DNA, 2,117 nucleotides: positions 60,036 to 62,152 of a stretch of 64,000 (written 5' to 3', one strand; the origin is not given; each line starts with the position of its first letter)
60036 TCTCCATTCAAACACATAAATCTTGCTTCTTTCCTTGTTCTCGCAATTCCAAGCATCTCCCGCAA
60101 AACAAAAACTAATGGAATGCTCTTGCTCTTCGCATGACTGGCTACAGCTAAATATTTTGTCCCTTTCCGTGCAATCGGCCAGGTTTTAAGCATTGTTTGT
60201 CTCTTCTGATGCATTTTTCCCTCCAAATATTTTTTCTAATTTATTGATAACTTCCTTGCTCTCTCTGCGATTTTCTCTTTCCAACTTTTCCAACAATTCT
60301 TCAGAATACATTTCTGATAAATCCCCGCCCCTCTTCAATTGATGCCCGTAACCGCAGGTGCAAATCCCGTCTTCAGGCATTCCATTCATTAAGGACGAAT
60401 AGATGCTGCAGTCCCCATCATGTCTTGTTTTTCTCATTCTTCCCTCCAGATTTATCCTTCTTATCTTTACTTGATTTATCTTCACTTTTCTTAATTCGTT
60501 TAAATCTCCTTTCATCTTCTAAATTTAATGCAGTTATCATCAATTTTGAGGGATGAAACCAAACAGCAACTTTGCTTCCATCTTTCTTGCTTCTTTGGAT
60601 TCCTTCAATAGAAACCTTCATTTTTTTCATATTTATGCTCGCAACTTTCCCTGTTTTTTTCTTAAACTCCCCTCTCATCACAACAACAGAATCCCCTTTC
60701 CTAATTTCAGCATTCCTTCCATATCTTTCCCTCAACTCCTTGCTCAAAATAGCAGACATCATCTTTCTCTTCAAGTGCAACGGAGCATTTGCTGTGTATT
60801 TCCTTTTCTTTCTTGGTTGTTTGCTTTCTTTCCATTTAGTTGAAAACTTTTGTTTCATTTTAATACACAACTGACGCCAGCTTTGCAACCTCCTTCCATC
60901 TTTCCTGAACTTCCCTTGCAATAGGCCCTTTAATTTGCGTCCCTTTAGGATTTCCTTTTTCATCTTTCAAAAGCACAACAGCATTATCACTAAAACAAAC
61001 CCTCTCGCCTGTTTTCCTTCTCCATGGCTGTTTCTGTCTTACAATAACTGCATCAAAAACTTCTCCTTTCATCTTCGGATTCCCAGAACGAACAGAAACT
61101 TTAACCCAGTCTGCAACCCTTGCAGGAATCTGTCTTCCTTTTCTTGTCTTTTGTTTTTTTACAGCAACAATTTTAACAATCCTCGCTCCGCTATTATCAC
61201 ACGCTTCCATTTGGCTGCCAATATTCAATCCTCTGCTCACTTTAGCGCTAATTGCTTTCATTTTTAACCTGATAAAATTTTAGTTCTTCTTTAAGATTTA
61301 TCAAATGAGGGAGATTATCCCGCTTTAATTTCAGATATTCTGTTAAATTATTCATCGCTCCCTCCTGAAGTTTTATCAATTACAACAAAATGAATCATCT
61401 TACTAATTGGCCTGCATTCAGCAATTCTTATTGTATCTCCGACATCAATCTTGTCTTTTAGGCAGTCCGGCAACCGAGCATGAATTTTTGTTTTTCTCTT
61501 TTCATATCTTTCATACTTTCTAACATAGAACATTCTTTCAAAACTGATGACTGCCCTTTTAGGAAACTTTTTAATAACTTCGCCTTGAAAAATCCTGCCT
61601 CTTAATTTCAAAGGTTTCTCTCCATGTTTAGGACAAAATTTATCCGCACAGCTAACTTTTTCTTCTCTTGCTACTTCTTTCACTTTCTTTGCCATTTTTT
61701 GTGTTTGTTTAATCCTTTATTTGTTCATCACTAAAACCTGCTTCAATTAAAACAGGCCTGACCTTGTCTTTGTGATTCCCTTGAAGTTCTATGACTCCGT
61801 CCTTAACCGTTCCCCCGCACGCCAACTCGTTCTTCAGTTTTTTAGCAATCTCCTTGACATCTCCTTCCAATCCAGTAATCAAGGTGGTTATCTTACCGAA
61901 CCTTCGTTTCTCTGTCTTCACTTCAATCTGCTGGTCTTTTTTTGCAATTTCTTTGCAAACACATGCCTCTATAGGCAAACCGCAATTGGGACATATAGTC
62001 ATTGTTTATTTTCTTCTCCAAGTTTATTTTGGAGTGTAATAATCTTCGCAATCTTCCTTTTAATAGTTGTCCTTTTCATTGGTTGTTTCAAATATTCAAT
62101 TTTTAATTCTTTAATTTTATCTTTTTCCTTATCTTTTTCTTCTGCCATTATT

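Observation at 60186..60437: Unannotated 83-codon gene wedged between rpl24 and rps4e with a Cys3-His-like motif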

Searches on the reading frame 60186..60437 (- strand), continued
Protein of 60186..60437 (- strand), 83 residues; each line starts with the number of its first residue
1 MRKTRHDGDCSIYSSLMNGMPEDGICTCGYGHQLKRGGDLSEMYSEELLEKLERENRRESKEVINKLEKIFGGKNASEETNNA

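Call 67: search_protein_families(library=pfam, proteins=[L008:4180-4368:+, L009:1815-1958:+, L015:424-573:+, L008:4370-4729:+, L009:2179-2643:+, L044:3377-3685:+, L044:3670-3990:+, L012:4194-5129:+], max_evalue=0.01)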
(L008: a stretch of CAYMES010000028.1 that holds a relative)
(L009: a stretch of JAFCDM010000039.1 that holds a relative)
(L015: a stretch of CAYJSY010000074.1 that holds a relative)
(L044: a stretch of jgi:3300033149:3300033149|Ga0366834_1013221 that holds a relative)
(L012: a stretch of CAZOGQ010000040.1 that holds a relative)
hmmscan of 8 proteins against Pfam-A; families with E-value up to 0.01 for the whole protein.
L008:4180-4368:+ (62 aa): 0 families

L009:1815-1958:+ (47 aa): 2 families
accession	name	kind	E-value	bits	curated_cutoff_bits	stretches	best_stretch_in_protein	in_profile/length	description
PF02150.21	Zn_ribbon_RPB9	-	8.7e-05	22.8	25.2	1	3-31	1-28/36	RNA polymerases M/15 Kd subunit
PF14205.11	Cys_rich_KTR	-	0.0014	18.9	25.5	1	5-22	29-46/54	Cysteine-rich KTR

L015:424-573:+ (49 aa): 0 families

L008:4370-4729:+ (119 aa): 0 families

L009:2179-2643:+ (154 aa): 0 families

L044:3377-3685:+ (102 aa): 0 families

L044:3670-3990:+ (106 aa): 1 family
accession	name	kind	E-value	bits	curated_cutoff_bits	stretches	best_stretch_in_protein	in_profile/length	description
PF05016.21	ParE_toxin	-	1.1e-05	26.3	23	1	11-90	6-82/89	ParE toxin of type II toxin-antitoxin system, parDE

L012:4194-5129:+ (311 aa): 3 families
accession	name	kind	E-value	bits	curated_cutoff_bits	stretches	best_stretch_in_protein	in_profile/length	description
PF04014.23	MazE_antitoxin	-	5.7e-07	29.8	24.7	1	6-48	1-44/48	Antidote-toxin recognition MazE, bacterial antitoxin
PF01895.24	PhoU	-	1e-06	29.4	23.5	1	143-218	5-86/89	PhoU domain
PF20764.2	DUF6837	-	0.0036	17.9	22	0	225-271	8-52/73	Domain of unknown function (DUF6837)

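Call 72: find_encoding_contigs(protein=P0001, flank=3000, max_places=2)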
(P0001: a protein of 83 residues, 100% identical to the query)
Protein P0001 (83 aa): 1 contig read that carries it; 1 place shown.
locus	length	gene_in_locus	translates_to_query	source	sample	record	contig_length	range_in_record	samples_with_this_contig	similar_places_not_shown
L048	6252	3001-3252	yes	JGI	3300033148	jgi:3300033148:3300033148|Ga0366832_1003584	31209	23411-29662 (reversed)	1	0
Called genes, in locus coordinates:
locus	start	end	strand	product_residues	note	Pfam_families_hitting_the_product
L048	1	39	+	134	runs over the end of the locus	PF00203:Ribosomal_S19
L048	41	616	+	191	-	PF00237:Ribosomal_L22 (weak)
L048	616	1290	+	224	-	PF07650:KH_2, PF00189:Ribosomal_S3_C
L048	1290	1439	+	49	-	-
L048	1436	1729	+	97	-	PF01253:SUI1, PF05046:Img2 (weak)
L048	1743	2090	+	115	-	PF00366:Ribosomal_S17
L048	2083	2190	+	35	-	-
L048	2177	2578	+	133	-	PF00238:Ribosomal_L14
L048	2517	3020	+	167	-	PF16906:Ribosomal_L26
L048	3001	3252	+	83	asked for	-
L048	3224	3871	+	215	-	PF01479:S4 (weak), PF00900:Ribosomal_S4e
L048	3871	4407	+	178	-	PF00281:Ribosomal_L5, PF00673:Ribosomal_L5_C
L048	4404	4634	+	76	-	PF00253:Ribosomal_S14 (weak)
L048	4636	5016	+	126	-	PF00410:Ribosomal_S8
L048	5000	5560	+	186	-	PF00347:Ribosomal_L6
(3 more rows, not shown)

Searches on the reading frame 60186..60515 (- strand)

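Call 4: search_protein_families(library=pfam, proteins=[window:60186-60515:-], max_evalue=1)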
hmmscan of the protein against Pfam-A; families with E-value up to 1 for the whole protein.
window:60186-60515:- (109 aa): 2 families
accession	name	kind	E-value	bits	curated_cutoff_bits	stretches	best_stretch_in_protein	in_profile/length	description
PF15035.11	Rootletin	-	0.018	15.5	36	1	11-89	23-91/188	Ciliary rootlet component, centrosome cohesion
PF07743.18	HSCB_C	-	0.066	14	22.1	1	71-100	22-49/74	HSCB C-terminal oligomerisation domain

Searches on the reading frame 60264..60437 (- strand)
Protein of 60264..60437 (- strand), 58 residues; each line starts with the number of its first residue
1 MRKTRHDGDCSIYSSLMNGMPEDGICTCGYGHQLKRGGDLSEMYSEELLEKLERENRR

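Call 39: find_homologous_proteins(query=A5, max_evalue=0.001)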
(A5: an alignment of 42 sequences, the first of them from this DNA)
Query A5 (42 sequences) (58 aa, profile of the alignment): 309 proteins with E <= 0.001 among 864 candidates; the best 120 are listed.
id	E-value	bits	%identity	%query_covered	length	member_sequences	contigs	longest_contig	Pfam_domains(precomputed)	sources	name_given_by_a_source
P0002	9.7e-28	113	80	93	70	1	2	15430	-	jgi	-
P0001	1.0e-26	110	100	100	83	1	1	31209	-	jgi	-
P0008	2.3e-26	109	75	90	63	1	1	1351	-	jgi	jgi:hypothetical protein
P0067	7.1e-26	107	67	95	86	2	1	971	-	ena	-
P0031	8.8e-26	107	74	79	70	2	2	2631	-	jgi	-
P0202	1.5e-25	106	66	86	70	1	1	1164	-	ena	-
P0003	1.9e-25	106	81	74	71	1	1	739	-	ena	-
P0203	2.0e-25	106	65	98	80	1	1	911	-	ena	-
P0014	2.2e-25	106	71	93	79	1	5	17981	-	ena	-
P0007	2.7e-25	106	82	86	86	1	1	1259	-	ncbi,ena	-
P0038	7.1e-25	104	65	88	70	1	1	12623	-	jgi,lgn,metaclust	jgi:hypothetical protein|metaclust:\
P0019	1.1e-24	104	68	97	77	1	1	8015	-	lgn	-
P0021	1.3e-24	103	69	95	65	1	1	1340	-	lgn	-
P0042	1.5e-24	103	66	91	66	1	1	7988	-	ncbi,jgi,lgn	-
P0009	1.7e-24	103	78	88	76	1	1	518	-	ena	-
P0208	9.0e-24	101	58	91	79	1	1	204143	-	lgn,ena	-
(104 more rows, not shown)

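Call 41: find_encoding_contigs(protein=P0208, flank=6000, max_places=2)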
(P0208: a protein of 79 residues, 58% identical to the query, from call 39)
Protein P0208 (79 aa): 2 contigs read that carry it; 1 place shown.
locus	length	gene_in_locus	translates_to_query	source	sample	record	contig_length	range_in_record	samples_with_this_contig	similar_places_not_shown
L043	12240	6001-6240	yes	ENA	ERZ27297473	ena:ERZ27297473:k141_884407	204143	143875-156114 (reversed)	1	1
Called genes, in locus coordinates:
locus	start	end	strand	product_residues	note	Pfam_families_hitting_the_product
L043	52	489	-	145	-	PF00293:NUDIX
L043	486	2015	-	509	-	PF00501:AMP-binding, PF13193:AMP-binding_C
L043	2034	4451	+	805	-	PF00326:Peptidase_S9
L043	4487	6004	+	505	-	PF01558:POR, PF01855:POR_N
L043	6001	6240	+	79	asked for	-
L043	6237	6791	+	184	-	PF13302:Acetyltransf_3, PF00583:Acetyltransf_1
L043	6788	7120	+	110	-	-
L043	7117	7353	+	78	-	-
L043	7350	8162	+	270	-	PF02775:TPP_enzyme_C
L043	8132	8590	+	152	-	PF00583:Acetyltransf_1, PF13673:Acetyltransf_10, PF13508:Acetyltransf_7, PF08445:FR47 (faint)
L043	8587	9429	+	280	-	PF02906:Fe_hyd_lg_C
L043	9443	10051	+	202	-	-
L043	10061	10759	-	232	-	PF13175:AAA_15 (faint), PF00005:ABC_tran, PF02463:SMC_N, PF13304:AAA_21 (faint)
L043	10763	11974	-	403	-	PF12704:MacB_PCD, PF02687:FtsX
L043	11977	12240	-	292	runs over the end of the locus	PF07705:CARDB (weak)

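Call 52: search_protein_families(library=padloc, alignment_id=A5, max_evalue=0.1)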
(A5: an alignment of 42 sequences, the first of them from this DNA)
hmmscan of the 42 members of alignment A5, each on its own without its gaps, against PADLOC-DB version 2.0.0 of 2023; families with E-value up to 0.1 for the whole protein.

A. member 1, seq(58 aa): 0 families

B. families by the number of members that match (of 42 scanned): 1 family
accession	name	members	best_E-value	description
PDLC04488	PDC-M16B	1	0.034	-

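Call 53: search_dna_similar(query=window:60264-60437:-, collection=phages, mode=protein, max_evalue=0.001, max_rows=30)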
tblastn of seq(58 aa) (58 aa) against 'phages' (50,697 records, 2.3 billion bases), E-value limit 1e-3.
No match.

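Call 54: search_dna_similar(query=window:60264-60437:-, collection=plasmids, mode=protein, max_evalue=0.001, max_rows=20)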
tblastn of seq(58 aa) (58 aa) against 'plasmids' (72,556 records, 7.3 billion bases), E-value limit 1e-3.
No match.

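Call 67: search_protein_families(library=pfam, proteins=[L043:6788-7120:+, L043:7117-7353:+], max_evalue=0.01)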
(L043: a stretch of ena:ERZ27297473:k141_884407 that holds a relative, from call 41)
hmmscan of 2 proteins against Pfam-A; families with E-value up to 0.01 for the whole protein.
L043:6788-7120:+ (110 aa): 0 families

L043:7117-7353:+ (78 aa): 0 families

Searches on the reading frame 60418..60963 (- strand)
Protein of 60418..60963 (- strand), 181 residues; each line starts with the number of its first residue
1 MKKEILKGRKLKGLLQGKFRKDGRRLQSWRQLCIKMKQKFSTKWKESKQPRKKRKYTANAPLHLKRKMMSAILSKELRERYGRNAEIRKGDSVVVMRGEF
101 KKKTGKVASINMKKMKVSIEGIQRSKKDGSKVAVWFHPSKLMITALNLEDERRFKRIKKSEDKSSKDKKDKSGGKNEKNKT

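Call 4: search_protein_families(library=pfam, proteins=[window:60418-60963:-], max_evalue=1)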
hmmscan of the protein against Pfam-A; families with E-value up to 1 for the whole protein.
window:60418-60963:- (181 aa): 6 families
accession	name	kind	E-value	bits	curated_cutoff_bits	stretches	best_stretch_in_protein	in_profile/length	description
PF16906.11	Ribosomal_L26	-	1.6e-25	89.8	28.8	1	47-159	1-81/82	Ribosomal proteins L26 eukaryotic, L24P archaeal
PF00467.35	KOW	-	5.3e-05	23.3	22.3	1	89-120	1-32/32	KOW motif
PF23284.2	KOW2_Spt5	-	0.00098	19.3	28.9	1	89-115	1-27/50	Transcription elongation factor SPT5, second KOW domain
PF23291.1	KOW4_SPT5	-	0.0034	17.7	27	1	84-110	6-32/55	Transcription elongation factor SPT5, fourth KOW domain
PF01129.24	ART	-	0.048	13.4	22.3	1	16-73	13-70/222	NAD:arginine ADP-ribosyltransferase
PF03144.31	GTP_EFTU_D2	-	0.17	12.8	30.3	1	87-119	13-47/73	Elongation factor Tu domain 2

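Call 5: search_protein_families(library=ncbifam, proteins=[window:60418-60963:-], max_evalue=1)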
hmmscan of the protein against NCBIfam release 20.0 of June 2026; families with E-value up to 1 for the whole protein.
window:60418-60963:- (181 aa): 6 families
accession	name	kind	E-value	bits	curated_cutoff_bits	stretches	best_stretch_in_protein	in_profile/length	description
TIGR01080.1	rplX_A_E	equivalog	5e-39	133.2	47.65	1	47-159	1-114/116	50S ribosomal protein L24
TIGR01079.1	rplX_bact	equivalog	1.8e-06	28.3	53.7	1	85-128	2-45/104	50S ribosomal protein L24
NF033644.1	antiterm_UpxY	subfamily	0.00014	21.8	100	1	73-123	99-152/164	UpxY family transcription antiterminator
TIGR00922.1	nusG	equivalog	0.00063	19.6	135.7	1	63-119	93-151/172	transcription termination/antitermination protein NusG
TIGR01956.2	NusG_myco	equivalog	0.0053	16.4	150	1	19-121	139-220/239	transcription termination/antitermination protein NusG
TIGR00405.1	KOW_elon_Spt5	equivalog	0.033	14.2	69.95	1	85-122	85-122/145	transcription elongation factor Spt5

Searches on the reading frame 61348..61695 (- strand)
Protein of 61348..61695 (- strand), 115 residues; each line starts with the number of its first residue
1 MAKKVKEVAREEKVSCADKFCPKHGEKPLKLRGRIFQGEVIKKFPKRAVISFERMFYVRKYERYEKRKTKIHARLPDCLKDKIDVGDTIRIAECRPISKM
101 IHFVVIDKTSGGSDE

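Call 4: search_protein_families(library=pfam, proteins=[window:61348-61695:-], max_evalue=1)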
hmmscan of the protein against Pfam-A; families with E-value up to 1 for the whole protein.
window:61348-61695:- (115 aa): 1 family
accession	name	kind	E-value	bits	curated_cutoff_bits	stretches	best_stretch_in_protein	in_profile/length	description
PF00366.26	Ribosomal_S17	-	9.3e-19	67.7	25.9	1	42-106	6-67/68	Ribosomal protein S17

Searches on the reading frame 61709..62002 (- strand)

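Call 4: search_protein_families(library=pfam, proteins=[window:61709-62002:-], max_evalue=1)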
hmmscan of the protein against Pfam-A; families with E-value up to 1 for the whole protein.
window:61709-62002:- (97 aa): 4 families
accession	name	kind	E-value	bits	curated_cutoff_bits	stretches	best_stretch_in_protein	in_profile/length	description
PF01253.27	SUI1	-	1.5e-19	70.6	25.5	1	23-90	2-76/77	Translation initiation factor SUI1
PF05046.19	Img2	-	1e-05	26.2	34.4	1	32-90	20-84/84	Mitochondrial large subunit ribosomal protein (Img2)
PF03942.20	DTW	-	0.0099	16.1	33.7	1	2-28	2-29/195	DTW domain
PF13248.11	Zn_ribbon_3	-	0.15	12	27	1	2-10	17-25/26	zinc-ribbon domain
